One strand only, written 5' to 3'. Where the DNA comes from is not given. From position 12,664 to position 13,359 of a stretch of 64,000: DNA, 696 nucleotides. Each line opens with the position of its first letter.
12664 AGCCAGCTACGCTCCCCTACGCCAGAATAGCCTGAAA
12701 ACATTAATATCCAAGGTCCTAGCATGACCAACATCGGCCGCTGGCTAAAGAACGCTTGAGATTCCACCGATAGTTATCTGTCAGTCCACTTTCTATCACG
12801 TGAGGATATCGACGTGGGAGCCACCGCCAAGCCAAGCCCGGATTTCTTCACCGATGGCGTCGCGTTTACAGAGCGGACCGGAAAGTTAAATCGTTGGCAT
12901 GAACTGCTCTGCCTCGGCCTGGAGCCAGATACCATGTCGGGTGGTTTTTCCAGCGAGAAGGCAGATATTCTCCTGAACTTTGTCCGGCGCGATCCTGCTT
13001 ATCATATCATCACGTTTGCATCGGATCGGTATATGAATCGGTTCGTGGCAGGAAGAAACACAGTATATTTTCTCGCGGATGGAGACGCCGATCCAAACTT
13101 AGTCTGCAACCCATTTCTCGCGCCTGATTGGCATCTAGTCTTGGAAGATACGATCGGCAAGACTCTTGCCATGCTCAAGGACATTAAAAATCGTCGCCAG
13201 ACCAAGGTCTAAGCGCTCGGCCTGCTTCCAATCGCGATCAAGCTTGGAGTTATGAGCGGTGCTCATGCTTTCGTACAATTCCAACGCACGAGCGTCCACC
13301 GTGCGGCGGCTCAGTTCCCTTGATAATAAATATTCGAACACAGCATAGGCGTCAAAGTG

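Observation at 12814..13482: Unrecognised two-gene module (X -> <- Y) with a conserved 78-nt codon-aligned antisense overlap, present in 3 copies plus a remnant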

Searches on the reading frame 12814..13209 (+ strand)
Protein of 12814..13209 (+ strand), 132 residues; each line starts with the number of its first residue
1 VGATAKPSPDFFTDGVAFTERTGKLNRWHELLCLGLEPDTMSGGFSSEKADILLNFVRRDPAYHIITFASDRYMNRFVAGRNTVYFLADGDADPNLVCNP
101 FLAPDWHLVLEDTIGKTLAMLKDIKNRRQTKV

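Call 4: search_protein_families(library=pfam, proteins=[window:12814-13209:+], max_evalue=1)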
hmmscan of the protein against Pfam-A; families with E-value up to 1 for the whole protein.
window:12814-13209:+ (132 aa): 0 families

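Call 6: find_homologous_proteins(query=window:12814-13209:+, max_evalue=0.001)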
Query window:12814-13209:+ (132 aa): 41 proteins with E <= 0.001 among 44 candidates.
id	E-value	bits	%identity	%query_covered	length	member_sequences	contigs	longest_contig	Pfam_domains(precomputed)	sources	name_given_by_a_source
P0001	7.3e-83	293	97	100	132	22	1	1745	-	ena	-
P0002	8.6e-74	264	87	99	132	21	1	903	-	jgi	-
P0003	2.0e-72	259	88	96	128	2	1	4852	-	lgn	-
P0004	5.4e-72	258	85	99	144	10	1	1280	-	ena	-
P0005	2.5e-69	249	83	99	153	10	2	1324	-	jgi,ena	-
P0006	1.0e-67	244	81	99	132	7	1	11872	-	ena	-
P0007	3.0e-67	243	82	99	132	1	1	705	-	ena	-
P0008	1.4e-66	240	82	99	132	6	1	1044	-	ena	-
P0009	5.8e-66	238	81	99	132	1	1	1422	-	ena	-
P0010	2.2e-65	237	79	99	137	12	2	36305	-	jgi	jgi:hypothetical protein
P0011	2.6e-65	236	79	99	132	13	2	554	-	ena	-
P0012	2.9e-65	236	80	99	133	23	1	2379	-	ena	-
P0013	4.1e-65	236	79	99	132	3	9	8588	-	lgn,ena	-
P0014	2.6e-64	233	80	97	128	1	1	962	-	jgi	-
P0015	9.4e-63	228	76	99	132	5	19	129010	-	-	-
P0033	5.6e-56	206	73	99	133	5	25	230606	-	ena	-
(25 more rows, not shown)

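Call 11: find_related_loci(query=A2, collection=metagenome_contigs, flank=6000)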
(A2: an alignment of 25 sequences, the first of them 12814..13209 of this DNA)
Query A2 (132 aa) in metagenome_contigs; peptide patterns used: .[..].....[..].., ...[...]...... (x = any residue, [..] = any of these).
192 stretches matched a pattern; 78 encode a relative of the query (tblastn E <= 1e-3); 78 distinct loci.
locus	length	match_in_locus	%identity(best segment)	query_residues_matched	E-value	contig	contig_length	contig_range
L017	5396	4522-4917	96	1-132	2e-86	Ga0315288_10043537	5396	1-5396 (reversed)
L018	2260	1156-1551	96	1-132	1e-88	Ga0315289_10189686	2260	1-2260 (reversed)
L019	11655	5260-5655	96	1-132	7e-86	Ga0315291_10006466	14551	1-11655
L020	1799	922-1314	86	1-131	7e-80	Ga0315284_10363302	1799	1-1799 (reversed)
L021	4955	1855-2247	85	1-131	1e-75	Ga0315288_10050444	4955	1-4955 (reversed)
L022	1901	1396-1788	85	1-131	2e-78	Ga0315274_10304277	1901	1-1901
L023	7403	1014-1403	83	1-130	7e-74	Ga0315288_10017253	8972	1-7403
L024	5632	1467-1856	83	1-130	7e-74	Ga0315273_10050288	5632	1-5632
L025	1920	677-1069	83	1-131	2e-76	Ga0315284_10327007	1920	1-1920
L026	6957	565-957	81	1-131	2e-73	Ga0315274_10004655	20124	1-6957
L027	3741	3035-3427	81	1-131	2e-73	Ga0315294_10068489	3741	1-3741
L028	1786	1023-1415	81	1-131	2e-76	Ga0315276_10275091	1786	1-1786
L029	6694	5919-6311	82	1-131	7e-72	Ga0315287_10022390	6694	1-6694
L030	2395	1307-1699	79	1-131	6e-71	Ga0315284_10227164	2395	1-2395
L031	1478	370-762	78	1-131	2e-73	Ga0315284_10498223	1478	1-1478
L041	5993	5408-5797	78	1-130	8e-69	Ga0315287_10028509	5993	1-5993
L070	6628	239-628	75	3-131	2e-59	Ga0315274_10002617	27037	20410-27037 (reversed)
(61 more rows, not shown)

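Call 21: find_homologous_proteins(query=A3, max_evalue=0.001)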
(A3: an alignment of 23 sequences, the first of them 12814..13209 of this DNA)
Query A3 (23 sequences) (132 aa, profile of the alignment): 85 proteins with E <= 0.001 among 1231 candidates.
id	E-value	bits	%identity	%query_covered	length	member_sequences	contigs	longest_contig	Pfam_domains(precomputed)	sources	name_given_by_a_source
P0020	5.0e-55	203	75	99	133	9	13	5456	-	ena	-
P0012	6.6e-55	202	80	99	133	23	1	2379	-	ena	-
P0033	7.1e-55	202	73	99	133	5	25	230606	-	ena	-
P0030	2.4e-54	201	70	99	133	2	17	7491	-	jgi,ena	-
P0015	3.5e-54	200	76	99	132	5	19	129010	-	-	-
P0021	4.3e-54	200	75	99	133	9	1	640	-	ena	-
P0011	8.6e-54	199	79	99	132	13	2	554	-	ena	-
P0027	8.8e-54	199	71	100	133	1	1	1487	-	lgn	-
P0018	9.3e-54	199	78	97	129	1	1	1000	-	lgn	-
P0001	1.1e-53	199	97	100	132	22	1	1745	-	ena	-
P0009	2.4e-53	197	81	99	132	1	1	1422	-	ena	-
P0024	2.4e-53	197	74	99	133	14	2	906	-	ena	-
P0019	2.4e-53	197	78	97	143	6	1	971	-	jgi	jgi:hypothetical protein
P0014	4.2e-53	197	80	97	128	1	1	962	-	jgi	-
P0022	1.1e-52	195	77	99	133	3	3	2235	-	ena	-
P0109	5.4e-44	167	34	94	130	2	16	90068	-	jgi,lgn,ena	jgi:hypothetical protein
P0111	4.8e-43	164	41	98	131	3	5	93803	-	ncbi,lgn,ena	-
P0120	3.7e-40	155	36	98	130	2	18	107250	-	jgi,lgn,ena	jgi:hypothetical protein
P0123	7.0e-40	154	36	95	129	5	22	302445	-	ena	-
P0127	1.5e-38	150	40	80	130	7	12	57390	-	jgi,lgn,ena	jgi:hypothetical protein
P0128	2.3e-36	143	34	86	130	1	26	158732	-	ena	-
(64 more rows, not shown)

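Call 34: predict_structure(alignment_id=A4)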
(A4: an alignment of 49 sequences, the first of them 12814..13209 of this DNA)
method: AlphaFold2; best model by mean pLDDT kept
length: 132 residues; sequences in the alignment: 49
mean_pLDDT: 83.0   pTM: 0.71
mean pLDDT of the five models: 83.0, 82.9, 82.0, 81.7, 79.9
residues with pLDDT >= 90: 57; 70-90: 51; 50-70: 22; < 50: 2
segments of 3 or more residues with pLDDT < 50: none
pLDDT, mean of each block of 10 residues (from residue 1): 58 83 88 91 92 96 94 91 94 87 68 74 71 48
secondary structure, 60 per line:
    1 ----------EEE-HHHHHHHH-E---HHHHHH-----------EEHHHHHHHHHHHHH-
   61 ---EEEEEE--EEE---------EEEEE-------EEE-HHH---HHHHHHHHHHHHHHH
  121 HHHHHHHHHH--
elements in order: E11-13 H15-22 H28-33 H47-59 E64-69 E72-74 E84-88 E96-98 H106-130

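Call 36: search_solved_structures(query=A4, max_evalue=10)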
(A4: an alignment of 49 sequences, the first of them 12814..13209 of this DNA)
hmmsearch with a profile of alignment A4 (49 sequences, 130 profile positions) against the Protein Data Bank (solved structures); distinct sequences matched with E-value up to 10: 3.
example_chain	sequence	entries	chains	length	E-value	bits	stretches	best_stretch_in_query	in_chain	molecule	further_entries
2eyu_A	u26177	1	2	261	0.85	12.7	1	46-79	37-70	twitching motility protein PilT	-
2ewv_A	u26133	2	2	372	1.3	12.1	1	46-79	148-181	twitching motility protein PilT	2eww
2gsz_A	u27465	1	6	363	1.3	12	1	46-79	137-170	twitching motility protein PilT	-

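Call 38: fold_search(model_id=the predicted structure, library=pdb)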
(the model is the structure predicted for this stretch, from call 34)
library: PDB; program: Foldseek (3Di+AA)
matches with E <= 10: 146; with E <= 0.001: 0
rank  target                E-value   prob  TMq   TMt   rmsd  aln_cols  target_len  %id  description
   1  2mj6_MODEL_1_A        2.4e+00  0.04  0.16  0.21   8.4        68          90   15  Solution structure of the extracellular sensor domain of DraK histidine kinase (released 2014-09-24)
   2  5mav_A                2.7e+00  0.03  0.16  0.10  12.0        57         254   10  Crystal structure of human PCNA in complex with PARG (poly(ADP-ribose) glycohydrolase) peptide. (released 2017-08-02)
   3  6cbi_B                2.9e+00  0.03  0.16  0.10  11.9        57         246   10  PCNA in complex with inhibitor (released 2018-07-04)
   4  3n5f_A                3.3e+00  0.02  0.14  0.06  12.1       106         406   15  Crystal Structure of L-N-carbamoylase from Geobacillus stearothermophilus CECT43 (released 2011-05-25)
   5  5h0t_A                3.5e+00  0.03  0.15  0.09  10.2        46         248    9  Crystal structure of proliferating cell nuclear antigen from Leishmania donovani at 2.73 Angstrom resolution (released 2016-11-30)
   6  3tbl_A                3.5e+00  0.03  0.16  0.09  11.7        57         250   10  Structure of Mono-ubiquitinated PCNA: Implications for DNA Polymerase Switching and Okazaki Fragment Maturation (released 2012-05-23)
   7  8ppl_Ir               3.5e+00  0.02  0.15  0.07  17.7       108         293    8  MERS-CoV Nsp1 bound to the human 43S pre-initiation complex (released 2023-10-18)
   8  2ix2_C                3.8e+00  0.04  0.16  0.10  10.2        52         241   15  Crystal structure of the heterotrimeric PCNA from Sulfolobus solfataricus (released 2006-10-04)
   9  6fcm_C                3.8e+00  0.03  0.16  0.10  11.9        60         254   12  Crystal structure of human PCNA (released 2019-01-30)
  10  2zvl_F                4.0e+00  0.03  0.16  0.10   9.9        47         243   11  Crystal structure of PCNA in complex with DNA polymerase kappa fragment (released 2009-02-10)
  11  5mlw_A                4.0e+00  0.03  0.16  0.09  12.2        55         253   11  Crystal structure of human PCNA in complex with ZRANB3 APIM motif peptide (released 2017-06-28)
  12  2nti_I                4.3e+00  0.03  0.17  0.11  10.7        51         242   16  Crystal structure of PCNA123 heterotrimer. (released 2007-12-18)
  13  3pgv_A                4.3e+00  0.03  0.18  0.11   9.3        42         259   24  Crystal structure of a haloacid dehalogenase-like hydrolase (KPN_04322) from Klebsiella pneumoniae subsp. pneumoniae M (released 2010-12-15)
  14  5yd8_X                4.3e+00  0.03  0.16  0.10  11.8        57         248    9  Crystal structure of human PCNA in complex with APIM of human ZRANB3 (released 2018-04-18)
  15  7kq0_C                4.3e+00  0.03  0.16  0.09  11.7        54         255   13  PCNA bound to peptide mimetic (released 2021-05-19)
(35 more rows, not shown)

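Call 40: find_encoding_contigs(protein=P0033, flank=10000, max_places=4)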
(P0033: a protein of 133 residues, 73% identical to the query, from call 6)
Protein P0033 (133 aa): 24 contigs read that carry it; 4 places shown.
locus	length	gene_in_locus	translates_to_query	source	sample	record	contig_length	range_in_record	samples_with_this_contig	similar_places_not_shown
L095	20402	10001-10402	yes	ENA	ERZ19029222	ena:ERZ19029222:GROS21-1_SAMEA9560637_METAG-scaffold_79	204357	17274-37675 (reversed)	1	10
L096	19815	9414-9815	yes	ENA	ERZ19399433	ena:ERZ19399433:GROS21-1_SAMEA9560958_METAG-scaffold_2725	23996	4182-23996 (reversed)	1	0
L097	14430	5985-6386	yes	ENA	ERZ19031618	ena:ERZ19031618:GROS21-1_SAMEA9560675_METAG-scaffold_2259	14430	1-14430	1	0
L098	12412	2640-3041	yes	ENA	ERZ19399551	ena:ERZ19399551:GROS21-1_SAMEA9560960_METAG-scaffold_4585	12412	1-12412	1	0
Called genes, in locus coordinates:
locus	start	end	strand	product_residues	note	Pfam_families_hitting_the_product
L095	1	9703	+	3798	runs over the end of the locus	-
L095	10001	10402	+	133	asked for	-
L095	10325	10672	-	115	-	-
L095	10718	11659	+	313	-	-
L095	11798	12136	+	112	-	-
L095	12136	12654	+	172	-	-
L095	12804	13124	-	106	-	PF14384:BrnA_antitoxin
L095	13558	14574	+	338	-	PF00753:Lactamase_B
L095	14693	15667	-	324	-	-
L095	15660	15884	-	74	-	-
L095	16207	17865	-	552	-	PF01019:G_glu_transpept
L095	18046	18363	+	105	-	-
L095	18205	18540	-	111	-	-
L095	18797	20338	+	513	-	-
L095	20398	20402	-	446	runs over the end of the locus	PF00072:Response_reg, PF09976:TPR_21 (weak), PF00515:TPR_1 (faint), PF07719:TPR_2 (faint), PF13428:TPR_14 (faint), PF13432:TPR_16 (faint), PF14559:TPR_19 (faint), PF13424:TPR_12 (weak), +2 more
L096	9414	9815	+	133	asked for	-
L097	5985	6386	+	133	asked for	-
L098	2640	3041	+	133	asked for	-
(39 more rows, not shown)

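Call 41: find_encoding_contigs(protein=P0123, flank=10000, max_places=4)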
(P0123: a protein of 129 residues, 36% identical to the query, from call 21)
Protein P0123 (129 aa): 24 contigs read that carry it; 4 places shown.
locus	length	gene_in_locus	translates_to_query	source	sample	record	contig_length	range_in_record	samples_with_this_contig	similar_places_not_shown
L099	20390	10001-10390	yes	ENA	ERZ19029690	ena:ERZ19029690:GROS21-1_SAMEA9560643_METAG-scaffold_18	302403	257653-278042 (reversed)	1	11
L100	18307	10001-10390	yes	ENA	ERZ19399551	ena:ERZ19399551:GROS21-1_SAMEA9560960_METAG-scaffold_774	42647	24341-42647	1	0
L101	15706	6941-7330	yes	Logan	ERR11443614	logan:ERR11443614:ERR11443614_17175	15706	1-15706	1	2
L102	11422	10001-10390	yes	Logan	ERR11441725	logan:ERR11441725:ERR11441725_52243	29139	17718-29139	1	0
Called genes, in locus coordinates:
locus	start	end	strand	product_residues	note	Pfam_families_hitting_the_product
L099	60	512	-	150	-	-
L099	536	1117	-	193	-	-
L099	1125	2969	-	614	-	PF05496:RuvB_N (faint), PF13177:DNA_pol3_delta2, PF13191:AAA_16 (faint), PF13401:AAA_22 (weak), PF00004:AAA, PF07728:AAA_5 (faint), PF22608:DNAX_ATPase_lid, PF12169:DNA_pol3_gamma3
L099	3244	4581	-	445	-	-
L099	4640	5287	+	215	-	PF01914:MarC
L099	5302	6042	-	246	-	PF00075:RNase_H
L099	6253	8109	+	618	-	PF08439:Peptidase_M3_N (weak), PF01432:Peptidase_M3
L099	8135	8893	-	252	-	PF07238:PilZ (faint)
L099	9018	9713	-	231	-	PF14539:DUF4442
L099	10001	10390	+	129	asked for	-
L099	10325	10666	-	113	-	-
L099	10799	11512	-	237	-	PF13555:AAA_29 (faint), PF00005:ABC_tran, PF13304:AAA_21 (faint)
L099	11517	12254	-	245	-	PF00005:ABC_tran, PF13304:AAA_21 (faint), PF12399:BCA_ABC_TP_C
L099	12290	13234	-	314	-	PF02653:BPD_transp_2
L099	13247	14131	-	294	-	PF02653:BPD_transp_2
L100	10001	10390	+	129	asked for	-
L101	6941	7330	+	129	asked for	-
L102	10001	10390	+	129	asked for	-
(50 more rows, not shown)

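Call 42: find_encoding_contigs(protein=P0111, flank=8000, max_places=2)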
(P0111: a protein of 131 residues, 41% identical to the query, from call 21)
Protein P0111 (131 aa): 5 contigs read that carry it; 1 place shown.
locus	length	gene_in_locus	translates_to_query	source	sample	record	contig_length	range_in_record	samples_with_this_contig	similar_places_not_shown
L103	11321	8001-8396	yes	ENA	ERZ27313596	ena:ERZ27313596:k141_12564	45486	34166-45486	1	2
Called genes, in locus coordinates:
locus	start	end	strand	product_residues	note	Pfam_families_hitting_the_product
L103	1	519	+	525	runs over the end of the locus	PF07394:DUF1501 (weak)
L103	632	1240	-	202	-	PF13505:OMP_b-brl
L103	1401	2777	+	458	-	PF13535:ATP-grasp_4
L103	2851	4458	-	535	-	PF00929:RNase_T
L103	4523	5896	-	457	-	PF01979:Amidohydro_1, PF07969:Amidohydro_3 (weak)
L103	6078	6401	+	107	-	PF00462:Glutaredoxin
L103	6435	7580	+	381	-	PF01053:Cys_Met_Meta_PP, PF00155:Aminotran_1_2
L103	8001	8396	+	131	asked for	-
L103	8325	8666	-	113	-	-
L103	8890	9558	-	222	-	PF00485:PRK, PF13238:AAA_18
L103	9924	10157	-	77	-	PF02595:Gly_kinase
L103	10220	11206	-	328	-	-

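Call 43: find_encoding_contigs(protein=P0128, flank=8000, max_places=2)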
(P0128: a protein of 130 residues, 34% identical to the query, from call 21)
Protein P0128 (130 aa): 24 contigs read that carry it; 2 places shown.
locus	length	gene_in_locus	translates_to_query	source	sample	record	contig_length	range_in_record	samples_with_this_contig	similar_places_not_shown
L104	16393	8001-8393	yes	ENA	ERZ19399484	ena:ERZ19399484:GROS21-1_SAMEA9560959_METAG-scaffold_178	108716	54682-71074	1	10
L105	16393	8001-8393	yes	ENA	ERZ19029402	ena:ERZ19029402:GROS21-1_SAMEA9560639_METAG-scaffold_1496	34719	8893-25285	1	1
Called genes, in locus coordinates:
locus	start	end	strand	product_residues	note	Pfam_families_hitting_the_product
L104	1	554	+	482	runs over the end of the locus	PF05761:5_nucleotid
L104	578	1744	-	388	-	PF00072:Response_reg (weak), PF13424:TPR_12 (faint), PF23914:TPR_CcmH_CycH, PF13432:TPR_16 (weak), PF14559:TPR_19 (weak), PF00515:TPR_1, PF07719:TPR_2, PF13181:TPR_8 (weak), +7 more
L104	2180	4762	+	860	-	PF00069:Pkinase, PF03109:ABC1 (faint), PF07714:PK_Tyr_Ser-Thr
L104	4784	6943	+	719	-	PF18935:DUF5683 (weak)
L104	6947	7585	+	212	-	PF01121:CoaE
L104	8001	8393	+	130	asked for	-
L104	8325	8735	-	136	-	-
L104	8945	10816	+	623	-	PF04183:IucA_IucC, PF06276:FhuF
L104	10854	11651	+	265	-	PF03929:PepSY_TM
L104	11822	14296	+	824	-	PF00270:DEAD, PF04851:ResIII (weak)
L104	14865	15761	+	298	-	-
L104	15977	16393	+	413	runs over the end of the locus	PF13415:Beta-prop_FBX42, PF24681:Kelch_KLHDC2_KLHL20_DRC7, PF24981:Beta-prop_ATRN-LZTR1, PF24981:Beta-prop_ATRN-LZTR1, PF24681:Kelch_KLHDC2_KLHL20_DRC7, PF13415:Beta-prop_FBX42, PF24981:Beta-prop_ATRN-LZTR1, PF13854:Kelch_HCF, +8 more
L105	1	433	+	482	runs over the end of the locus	PF05761:5_nucleotid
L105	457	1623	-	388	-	PF00072:Response_reg (weak), PF13424:TPR_12 (faint), PF23914:TPR_CcmH_CycH, PF13432:TPR_16 (weak), PF14559:TPR_19 (weak), PF00515:TPR_1, PF07719:TPR_2, PF13181:TPR_8 (weak), +7 more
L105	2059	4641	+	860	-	PF00069:Pkinase, PF03109:ABC1 (faint), PF07714:PK_Tyr_Ser-Thr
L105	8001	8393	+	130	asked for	-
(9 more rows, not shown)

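Call 44: find_encoding_contigs(protein=P0120, flank=8000, max_places=2)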
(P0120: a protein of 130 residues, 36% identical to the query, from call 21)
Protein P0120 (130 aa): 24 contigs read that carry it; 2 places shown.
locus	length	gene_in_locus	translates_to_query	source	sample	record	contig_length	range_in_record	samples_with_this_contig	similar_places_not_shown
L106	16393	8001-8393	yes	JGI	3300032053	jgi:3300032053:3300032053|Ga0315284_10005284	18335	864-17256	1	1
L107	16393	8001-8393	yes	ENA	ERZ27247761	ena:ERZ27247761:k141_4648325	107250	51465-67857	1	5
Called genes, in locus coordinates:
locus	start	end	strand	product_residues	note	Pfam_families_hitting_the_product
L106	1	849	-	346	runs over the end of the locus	PF03734:YkuD, PF24125:Cds6_C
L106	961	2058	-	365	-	PF01479:S4 (weak), PF00849:PseudoU_synth_2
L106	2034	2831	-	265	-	PF00226:DnaJ (faint), PF13413:HTH_25, PF13560:HTH_31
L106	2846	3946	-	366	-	PF10609:ParA, PF00142:Fer4_NifH (faint), PF01656:CbiA, PF02374:ArsA_ATPase (weak), PF09140:MipZ (weak), PF13614:AAA_31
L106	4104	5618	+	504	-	PF00890:FAD_binding_2 (weak), PF01134:GIDA (faint), PF01262:AlaDh_PNT_C (faint), PF07992:Pyr_redox_2, PF12831:FAD_oxidored, PF13738:Pyr_redox_3, PF00070:Pyr_redox, PF02852:Pyr_redox_dim, +1 more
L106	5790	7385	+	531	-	PF01645:Glu_synthase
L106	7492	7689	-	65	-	-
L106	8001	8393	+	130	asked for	-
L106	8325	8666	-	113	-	-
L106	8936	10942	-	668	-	-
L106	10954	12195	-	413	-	-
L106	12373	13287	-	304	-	-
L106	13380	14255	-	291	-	PF00590:TP_methylase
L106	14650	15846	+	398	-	PF00155:Aminotran_1_2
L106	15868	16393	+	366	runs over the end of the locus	PF02912:Phe_tRNA-synt_N, PF01409:tRNA-synt_2d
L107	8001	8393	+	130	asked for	-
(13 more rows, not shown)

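Call 45: search_protein_families(library=padloc, proteins=[window:12814-13209:+, L070:1314-1712:+, L070:1641-1979:-, L041:3564-3953:+, L041:3891-4226:-, P0123, P0111], max_evalue=0.1)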
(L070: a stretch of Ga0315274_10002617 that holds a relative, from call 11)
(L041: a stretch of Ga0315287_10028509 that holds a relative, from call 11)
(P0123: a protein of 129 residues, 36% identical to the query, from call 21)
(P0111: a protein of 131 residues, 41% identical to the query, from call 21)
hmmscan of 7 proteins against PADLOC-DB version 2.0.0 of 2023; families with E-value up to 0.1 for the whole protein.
window:12814-13209:+ (132 aa): 0 families

L070:1314-1712:+ (133 aa): 0 families

L070:1641-1979:- (113 aa): 0 families

L041:3564-3953:+ (130 aa): 0 families

L041:3891-4226:- (112 aa): 0 families

P0123 (129 aa): 0 families

P0111 (131 aa): 0 families
